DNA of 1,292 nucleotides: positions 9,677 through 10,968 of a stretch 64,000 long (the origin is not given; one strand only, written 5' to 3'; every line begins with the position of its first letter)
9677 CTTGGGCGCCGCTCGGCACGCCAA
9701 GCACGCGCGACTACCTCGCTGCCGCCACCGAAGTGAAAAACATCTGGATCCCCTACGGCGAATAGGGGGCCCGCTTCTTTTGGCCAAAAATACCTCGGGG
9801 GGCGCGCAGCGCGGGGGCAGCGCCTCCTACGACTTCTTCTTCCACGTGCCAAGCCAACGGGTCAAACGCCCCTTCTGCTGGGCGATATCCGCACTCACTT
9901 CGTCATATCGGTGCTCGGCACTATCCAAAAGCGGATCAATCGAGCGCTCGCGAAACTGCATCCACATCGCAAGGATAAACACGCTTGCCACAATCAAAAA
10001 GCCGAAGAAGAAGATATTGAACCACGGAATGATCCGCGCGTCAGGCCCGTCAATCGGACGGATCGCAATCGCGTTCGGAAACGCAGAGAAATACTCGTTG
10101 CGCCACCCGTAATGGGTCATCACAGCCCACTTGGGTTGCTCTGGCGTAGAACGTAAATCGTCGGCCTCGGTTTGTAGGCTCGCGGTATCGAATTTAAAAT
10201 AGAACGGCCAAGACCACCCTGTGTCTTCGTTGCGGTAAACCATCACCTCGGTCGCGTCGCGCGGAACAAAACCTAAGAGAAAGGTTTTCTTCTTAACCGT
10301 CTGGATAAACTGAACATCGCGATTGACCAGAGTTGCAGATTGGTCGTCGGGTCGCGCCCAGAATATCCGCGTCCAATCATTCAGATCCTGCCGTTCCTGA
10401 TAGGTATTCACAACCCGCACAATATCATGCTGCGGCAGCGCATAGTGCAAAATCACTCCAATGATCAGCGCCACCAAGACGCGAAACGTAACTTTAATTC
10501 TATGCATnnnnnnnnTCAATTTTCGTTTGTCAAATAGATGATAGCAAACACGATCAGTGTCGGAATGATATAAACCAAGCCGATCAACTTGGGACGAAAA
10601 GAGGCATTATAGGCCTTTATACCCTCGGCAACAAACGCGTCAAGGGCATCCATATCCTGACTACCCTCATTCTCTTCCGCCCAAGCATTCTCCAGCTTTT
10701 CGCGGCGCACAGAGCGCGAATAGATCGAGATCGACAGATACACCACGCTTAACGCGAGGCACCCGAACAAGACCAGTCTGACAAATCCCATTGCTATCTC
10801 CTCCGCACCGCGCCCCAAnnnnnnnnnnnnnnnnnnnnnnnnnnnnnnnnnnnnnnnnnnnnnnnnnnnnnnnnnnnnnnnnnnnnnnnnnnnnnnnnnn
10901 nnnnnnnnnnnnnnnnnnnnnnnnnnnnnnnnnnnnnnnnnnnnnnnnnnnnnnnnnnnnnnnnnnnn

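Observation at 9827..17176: Nine-gene uncharacterised operon: coiled-coil protein, classical AAA ATPase, DUF6638, DUF1523 and small membrane proteins (candidate membrane-stress/remodelling machine)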

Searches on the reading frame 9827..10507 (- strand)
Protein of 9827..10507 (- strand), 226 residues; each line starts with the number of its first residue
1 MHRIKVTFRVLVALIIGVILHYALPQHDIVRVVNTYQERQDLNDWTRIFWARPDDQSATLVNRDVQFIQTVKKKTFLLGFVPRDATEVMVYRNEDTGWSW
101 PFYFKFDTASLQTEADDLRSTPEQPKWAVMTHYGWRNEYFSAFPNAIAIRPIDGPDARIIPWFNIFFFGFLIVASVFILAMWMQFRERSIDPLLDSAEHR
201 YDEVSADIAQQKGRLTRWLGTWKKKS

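Call 4: search_protein_families(library=pfam, proteins=[window:9827-10507:-], max_evalue=0.1)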
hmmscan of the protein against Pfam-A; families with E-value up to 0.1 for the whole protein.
window:9827-10507:- (226 aa): 1 family
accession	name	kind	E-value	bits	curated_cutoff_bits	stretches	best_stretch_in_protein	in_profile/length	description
PF07509.16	DUF1523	-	1.3e-64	217.3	23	1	2-186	2-176/176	Protein of unknown function (DUF1523)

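Call 5: search_protein_families(library=ncbifam, proteins=[window:9827-10507:-], max_evalue=0.1)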
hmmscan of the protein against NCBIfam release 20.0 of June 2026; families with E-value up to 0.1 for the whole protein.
window:9827-10507:- (226 aa): 1 family
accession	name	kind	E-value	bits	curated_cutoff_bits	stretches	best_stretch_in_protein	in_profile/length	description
NF041423.1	MobC_subf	subfamily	0.075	12.3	200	0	31-74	175-218/240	MobC family replication-relaxation protein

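Call 6: search_protein_families(library=padloc, proteins=[window:9827-10507:-], max_evalue=0.1)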
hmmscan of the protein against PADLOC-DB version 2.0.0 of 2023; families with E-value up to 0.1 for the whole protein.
window:9827-10507:- (226 aa): 0 families

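Call 84: search_protein_families(library=phrogs, proteins=[window:9827-10507:-], max_evalue=0.01)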
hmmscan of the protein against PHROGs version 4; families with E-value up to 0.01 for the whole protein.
window:9827-10507:- (226 aa): 1 family
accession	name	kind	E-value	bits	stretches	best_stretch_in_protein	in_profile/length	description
phrog_301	-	other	0.0025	18.9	0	10-151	27-126/130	secreted protein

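Call 86: search_solved_structures(query=window:9827-10507:-, max_evalue=10)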
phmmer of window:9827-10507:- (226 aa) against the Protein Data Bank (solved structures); distinct sequences matched with E-value up to 10: 4.
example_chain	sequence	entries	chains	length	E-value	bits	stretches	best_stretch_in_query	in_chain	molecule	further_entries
2pmz_H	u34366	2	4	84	0.29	13.9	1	19-79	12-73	DNA-directed RNA polymerase subunit H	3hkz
8fvu_U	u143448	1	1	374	0.32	13.8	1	25-140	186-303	Lethal factor,Type III secretion system protein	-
2waq_H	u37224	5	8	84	0.39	13.5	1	19-79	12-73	DNA-DIRECTED RNA POLYMERASE RPO5 SUBUNIT | DNA-DIRECTED RNA POLYMERASE SUBUNIT H | DNA-DIRECTED RNA POLYMERASE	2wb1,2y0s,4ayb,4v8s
2knc_A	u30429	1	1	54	0.49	13.2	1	154-197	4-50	Integrin alpha-IIb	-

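Call 87: search_dna_similar(query=window:9827-10507:-, collection=plasmids, mode=protein, max_rows=25, max_evalue=0.001)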
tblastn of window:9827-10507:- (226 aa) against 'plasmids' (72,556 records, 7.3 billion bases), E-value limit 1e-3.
Records with a match: 21; places in all: 21; records where one place covers at least 80% of the query: 5.
Best place of each record, by identity: <60% 21.
By first word of the organism name: Pseudomonas 10; Paracoccus 5; Pasteurella 3; Aeromonas 1; Rhizobium 1; Rhodovulum 1.
By predicted mobility (MOB-suite, as given by PLSDB): non-mobilizable 18; conjugative 3.
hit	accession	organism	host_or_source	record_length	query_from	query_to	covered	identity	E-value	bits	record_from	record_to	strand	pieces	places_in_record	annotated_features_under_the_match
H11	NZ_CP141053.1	Paracoccus denitrificans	-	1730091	10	199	84%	40.2%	2e-36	142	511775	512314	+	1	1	none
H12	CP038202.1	Paracoccus ferrooxidans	single cell,bioreactor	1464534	10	201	85%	39.3%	2e-34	136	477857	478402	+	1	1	DUF1523 family protein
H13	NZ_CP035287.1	Paracoccus versutus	whole organism,soil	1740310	10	201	85%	39.3%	2e-34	136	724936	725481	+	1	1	none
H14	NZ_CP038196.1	Paracoccus versutus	single cell,soil adjacent to the roots ...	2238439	10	201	85%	39.3%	2e-34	136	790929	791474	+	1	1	none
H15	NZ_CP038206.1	Paracoccus pantotrophus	single cell,soil associated with ...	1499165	10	199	84%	39.7%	2e-34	136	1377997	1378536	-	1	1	none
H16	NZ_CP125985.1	Pseudomonas rhodesiae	cell culture,brewery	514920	10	188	79%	36.5%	3e-17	87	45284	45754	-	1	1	DUF1523 family protein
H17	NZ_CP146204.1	Pseudomonas sp. 4810-S13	genome assymbly,Winogradsky column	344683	10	188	79%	35.9%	1e-16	86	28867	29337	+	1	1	DUF1523 family protein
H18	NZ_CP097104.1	Pseudomonas sp. NY11382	Homo sapiens,Airway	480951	16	188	77%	36.4%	4e-21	98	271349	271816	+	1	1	DUF1523 family protein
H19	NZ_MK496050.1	Pseudomonas sp.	-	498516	16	188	77%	36.4%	4e-21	98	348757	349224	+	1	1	DUF1523 family protein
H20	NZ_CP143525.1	Pseudomonas putida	culture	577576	16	188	77%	36.4%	4e-21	98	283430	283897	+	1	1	DUF1523 family protein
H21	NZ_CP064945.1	Pseudomonas fulva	Homo sapiens,bile specimen,bile ...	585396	16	188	77%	36.4%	4e-21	98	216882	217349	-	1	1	DUF1523 family protein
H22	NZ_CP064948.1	Pseudomonas fulva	Homo sapiens,pleural fluid,pleural ...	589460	16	188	77%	36.4%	4e-21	98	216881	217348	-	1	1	DUF1523 family protein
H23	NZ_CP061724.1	Pseudomonas putida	a feces sample of migratory birds origin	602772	16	188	77%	36.4%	4e-21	98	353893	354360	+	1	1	DUF1523 family protein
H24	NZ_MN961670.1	Pseudomonas putida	Homo sapiens,urine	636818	16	188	77%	36.4%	4e-21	98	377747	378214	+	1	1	DUF1523 family protein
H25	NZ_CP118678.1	Pseudomonas juntendi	chicken,feces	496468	10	169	71%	37.5%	4e-19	92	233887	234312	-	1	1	DUF1523 family protein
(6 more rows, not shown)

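Call 88: get_annotated_region(hit=H12, flank=9000)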
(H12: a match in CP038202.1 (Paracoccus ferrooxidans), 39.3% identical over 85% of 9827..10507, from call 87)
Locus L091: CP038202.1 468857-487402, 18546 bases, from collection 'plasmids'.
description: Paracoccus ferrooxidans strain NCCB 100066 plasmid pFER4, complete sequence
organism: Paracoccus ferrooxidans (NCBI taxid 327104)
taxonomy: Bacteria; Pseudomonadota; Alphaproteobacteria; Rhodobacterales; Paracoccaceae; Paracoccus; Paracoccus ferrooxidans
host: -; source: single cell,bioreactor; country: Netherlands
typing (MOB-suite, as given by PLSDB): non-mobilizable; replicon rep_cluster_746; mating-pair formation MPF_T
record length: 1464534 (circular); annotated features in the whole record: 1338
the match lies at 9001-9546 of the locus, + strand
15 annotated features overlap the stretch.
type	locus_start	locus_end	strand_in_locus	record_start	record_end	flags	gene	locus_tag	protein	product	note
CDS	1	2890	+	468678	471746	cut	-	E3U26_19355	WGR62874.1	efflux RND transporter permease subunit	-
CDS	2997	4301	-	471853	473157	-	-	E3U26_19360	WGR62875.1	pyruvate dehydrogenase complex dihydrolipoamide acetyltransferase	-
CDS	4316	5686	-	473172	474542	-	-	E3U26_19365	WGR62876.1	pyruvate dehydrogenase complex E1 component subunit beta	-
CDS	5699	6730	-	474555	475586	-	pdhA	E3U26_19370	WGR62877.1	pyruvate dehydrogenase (acetyl-transferring) E1 component subunit alpha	-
CDS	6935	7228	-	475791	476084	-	-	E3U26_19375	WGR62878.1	septum formation initiator family protein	-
CDS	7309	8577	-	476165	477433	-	-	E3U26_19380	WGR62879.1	acetylornithine deacetylase/succinyl-diaminopimelate desuccinylase family protein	-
CDS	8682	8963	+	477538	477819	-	-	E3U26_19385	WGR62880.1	hypothetical protein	-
CDS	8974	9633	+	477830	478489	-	-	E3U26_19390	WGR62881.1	DUF1523 family protein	-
CDS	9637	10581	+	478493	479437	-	deoC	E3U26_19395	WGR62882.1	deoxyribose-phosphate aldolase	-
CDS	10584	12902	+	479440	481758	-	-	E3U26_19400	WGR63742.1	aldehyde dehydrogenase family protein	-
CDS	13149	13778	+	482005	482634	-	-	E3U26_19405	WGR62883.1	FMN-binding negative transcriptional regulator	-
CDS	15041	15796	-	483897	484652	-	-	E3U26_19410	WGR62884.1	hydroxypyruvate isomerase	-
CDS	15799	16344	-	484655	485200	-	-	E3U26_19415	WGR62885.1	DUF1285 domain-containing protein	-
CDS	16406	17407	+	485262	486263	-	-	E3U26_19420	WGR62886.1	MoxR family ATPase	-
CDS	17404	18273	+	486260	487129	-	-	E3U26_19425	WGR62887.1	DUF58 domain-containing protein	-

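Call 89: get_annotated_region(hit=H20, flank=6000)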
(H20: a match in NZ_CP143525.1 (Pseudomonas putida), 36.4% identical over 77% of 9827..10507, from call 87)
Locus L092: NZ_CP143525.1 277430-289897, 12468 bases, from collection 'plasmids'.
description: Pseudomonas putida strain MT178 plasmid pTmex-577K, complete sequence
organism: Pseudomonas putida (NCBI taxid 303)
taxonomy: Bacteria; Pseudomonadota; Gammaproteobacteria; Pseudomonadales; Pseudomonadaceae; Pseudomonas; Pseudomonas putida
host: -; source: culture; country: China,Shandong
typing (MOB-suite, as given by PLSDB): non-mobilizable; mating-pair formation MPF_T
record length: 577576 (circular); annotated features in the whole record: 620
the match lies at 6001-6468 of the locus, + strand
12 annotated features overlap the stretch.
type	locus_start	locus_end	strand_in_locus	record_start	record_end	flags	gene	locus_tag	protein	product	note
CDS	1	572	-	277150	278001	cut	-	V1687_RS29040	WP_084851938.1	SH3 domain-containing protein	-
CDS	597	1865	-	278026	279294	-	-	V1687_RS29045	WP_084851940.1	hypothetical protein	-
CDS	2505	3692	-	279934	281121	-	-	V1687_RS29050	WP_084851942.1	hypothetical protein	-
CDS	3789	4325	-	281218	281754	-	-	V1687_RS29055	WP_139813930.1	hypothetical protein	-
CDS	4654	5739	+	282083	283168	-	-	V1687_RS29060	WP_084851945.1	hypothetical protein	-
CDS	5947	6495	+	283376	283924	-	-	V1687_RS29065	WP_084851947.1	DUF1523 family protein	-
CDS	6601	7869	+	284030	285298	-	-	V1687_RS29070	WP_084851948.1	VWA domain-containing protein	-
CDS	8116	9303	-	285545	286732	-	-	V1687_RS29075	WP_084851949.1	DUF4236 domain-containing protein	-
CDS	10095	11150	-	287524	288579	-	-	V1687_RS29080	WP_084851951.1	hypothetical protein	-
CDS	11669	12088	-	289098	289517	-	-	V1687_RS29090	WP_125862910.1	hypothetical protein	-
CDS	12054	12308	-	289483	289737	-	-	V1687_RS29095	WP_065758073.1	hypothetical protein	-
CDS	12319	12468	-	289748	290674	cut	-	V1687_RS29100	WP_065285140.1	hypothetical protein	-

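Call 106: search_protein_families(library=pfam, proteins=[L091:8682-8963:+], max_evalue=0.01)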
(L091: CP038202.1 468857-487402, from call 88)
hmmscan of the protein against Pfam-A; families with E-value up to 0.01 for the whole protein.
L091:8682-8963:+ (93 aa): 0 families

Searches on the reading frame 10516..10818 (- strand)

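Call 4: search_protein_families(library=pfam, proteins=[window:10516-10818:-], max_evalue=0.1)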
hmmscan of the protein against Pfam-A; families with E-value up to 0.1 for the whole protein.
window:10516-10818:- (100 aa): 2 families
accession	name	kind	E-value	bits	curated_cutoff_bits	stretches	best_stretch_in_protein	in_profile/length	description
PF09152.16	DUF1937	-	0.026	15.6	23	1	10-73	31-94/116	Domain of unknown function (DUF1937)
PF14257.11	DUF4349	-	0.077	12.8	27.7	1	52-96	165-210/213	Domain of unknown function (DUF4349)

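Call 5: search_protein_families(library=ncbifam, proteins=[window:10516-10818:-], max_evalue=0.1)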
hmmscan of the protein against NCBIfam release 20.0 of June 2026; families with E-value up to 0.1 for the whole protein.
window:10516-10818:- (100 aa): 0 families

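Call 6: search_protein_families(library=padloc, proteins=[window:10516-10818:-], max_evalue=0.1)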
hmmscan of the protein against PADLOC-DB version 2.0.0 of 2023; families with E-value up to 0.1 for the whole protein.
window:10516-10818:- (100 aa): 0 families

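Call 84: search_protein_families(library=phrogs, proteins=[window:10516-10791:-], max_evalue=0.01)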
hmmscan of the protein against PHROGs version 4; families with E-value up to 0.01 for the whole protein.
window:10516-10791:- (91 aa): 0 families

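Call 106: search_protein_families(library=pfam, proteins=[window:10516-10791:-], max_evalue=0.01)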
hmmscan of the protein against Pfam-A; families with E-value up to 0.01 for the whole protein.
window:10516-10791:- (91 aa): 0 families
